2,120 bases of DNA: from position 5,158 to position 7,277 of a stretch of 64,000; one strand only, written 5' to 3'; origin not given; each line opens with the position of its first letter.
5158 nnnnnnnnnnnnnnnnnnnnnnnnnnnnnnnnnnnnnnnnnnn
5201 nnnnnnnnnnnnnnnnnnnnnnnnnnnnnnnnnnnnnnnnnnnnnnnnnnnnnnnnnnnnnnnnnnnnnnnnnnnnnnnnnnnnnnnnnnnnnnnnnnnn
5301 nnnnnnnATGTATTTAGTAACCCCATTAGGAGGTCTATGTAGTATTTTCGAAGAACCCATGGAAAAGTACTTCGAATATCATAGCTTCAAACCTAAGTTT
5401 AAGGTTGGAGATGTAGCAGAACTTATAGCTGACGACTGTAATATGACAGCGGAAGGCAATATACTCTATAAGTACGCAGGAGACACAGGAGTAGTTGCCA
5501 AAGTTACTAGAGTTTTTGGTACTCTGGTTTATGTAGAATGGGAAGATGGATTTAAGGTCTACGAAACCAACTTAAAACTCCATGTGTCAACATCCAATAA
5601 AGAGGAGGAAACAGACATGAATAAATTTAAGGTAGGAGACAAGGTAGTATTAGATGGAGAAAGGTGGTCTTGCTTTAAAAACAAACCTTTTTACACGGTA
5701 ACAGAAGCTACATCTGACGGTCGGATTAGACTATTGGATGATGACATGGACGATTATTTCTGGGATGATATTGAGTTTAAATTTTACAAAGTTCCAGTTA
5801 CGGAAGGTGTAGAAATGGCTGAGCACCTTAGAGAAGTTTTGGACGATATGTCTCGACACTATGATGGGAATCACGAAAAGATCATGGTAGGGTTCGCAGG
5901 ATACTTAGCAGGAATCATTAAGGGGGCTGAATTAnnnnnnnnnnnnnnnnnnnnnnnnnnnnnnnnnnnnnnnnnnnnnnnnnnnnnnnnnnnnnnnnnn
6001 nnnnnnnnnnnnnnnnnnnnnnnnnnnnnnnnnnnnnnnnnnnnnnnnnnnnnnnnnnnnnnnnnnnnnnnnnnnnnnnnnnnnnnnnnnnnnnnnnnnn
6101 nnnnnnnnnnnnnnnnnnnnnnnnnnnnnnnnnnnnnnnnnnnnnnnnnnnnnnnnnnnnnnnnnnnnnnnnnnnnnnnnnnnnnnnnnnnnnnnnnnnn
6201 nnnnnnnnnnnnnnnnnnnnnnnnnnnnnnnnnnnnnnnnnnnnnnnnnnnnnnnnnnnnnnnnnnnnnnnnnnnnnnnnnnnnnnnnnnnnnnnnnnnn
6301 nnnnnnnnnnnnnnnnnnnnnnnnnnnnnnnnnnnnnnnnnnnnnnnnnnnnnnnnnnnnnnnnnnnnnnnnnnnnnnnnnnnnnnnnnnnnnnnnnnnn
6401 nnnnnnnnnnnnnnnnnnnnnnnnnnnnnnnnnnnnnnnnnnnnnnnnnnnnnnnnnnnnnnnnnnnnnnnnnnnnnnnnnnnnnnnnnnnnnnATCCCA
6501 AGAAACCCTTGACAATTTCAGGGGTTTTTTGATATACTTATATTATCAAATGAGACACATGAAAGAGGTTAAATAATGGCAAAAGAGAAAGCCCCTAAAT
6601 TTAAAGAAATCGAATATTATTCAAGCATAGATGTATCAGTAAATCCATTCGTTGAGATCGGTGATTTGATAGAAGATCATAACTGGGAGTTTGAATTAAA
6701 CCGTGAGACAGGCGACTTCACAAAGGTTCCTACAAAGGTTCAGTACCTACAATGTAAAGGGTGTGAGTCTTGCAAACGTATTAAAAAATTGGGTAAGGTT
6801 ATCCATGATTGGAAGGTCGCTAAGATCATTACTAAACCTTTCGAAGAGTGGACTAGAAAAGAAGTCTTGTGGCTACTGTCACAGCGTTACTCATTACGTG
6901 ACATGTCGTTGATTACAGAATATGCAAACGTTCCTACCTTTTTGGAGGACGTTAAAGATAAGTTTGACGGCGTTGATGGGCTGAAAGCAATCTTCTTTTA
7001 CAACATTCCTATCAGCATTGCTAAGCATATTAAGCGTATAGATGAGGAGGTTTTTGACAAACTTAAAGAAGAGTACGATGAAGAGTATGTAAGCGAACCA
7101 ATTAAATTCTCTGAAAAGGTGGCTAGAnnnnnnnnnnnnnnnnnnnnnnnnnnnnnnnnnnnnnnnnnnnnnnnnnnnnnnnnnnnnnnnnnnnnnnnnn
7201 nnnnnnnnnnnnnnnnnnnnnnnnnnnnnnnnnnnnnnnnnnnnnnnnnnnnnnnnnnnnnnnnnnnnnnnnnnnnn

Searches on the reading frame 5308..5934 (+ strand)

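Call 71: search_protein_families(library=phrogs, proteins=[window:5308-5934:+], max_evalue=0.001)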
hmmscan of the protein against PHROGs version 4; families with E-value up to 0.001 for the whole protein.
window:5308-5934:+ (209 aa): 2 families
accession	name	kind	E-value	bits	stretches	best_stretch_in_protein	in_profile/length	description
phrog_4317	-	unknown function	2.6e-12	47.7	1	99-202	201-307/455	-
phrog_13152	-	unknown function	9.6e-07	30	1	100-151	2-55/171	-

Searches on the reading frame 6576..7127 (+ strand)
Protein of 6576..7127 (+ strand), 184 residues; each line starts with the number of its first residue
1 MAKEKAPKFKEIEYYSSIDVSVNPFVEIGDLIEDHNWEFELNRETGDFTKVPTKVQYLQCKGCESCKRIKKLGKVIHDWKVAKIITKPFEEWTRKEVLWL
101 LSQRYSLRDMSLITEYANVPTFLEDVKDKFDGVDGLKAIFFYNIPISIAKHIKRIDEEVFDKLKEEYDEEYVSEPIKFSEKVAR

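Call 6: search_protein_families(library=phrogs, proteins=[window:6576-7127:+], max_evalue=0.01)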
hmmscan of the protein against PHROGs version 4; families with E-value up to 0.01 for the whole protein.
window:6576-7127:+ (184 aa): 1 family
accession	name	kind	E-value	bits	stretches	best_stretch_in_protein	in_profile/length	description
phrog_12231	-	moron, auxiliary metabolic gene and host takeover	1.4e-08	36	1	7-111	9-112/187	glycosyltransferase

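Call 9: search_protein_families(library=pfam, proteins=[window:6576-7127:+], max_evalue=0.1)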
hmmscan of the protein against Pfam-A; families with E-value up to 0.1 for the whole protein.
window:6576-7127:+ (184 aa): 0 families
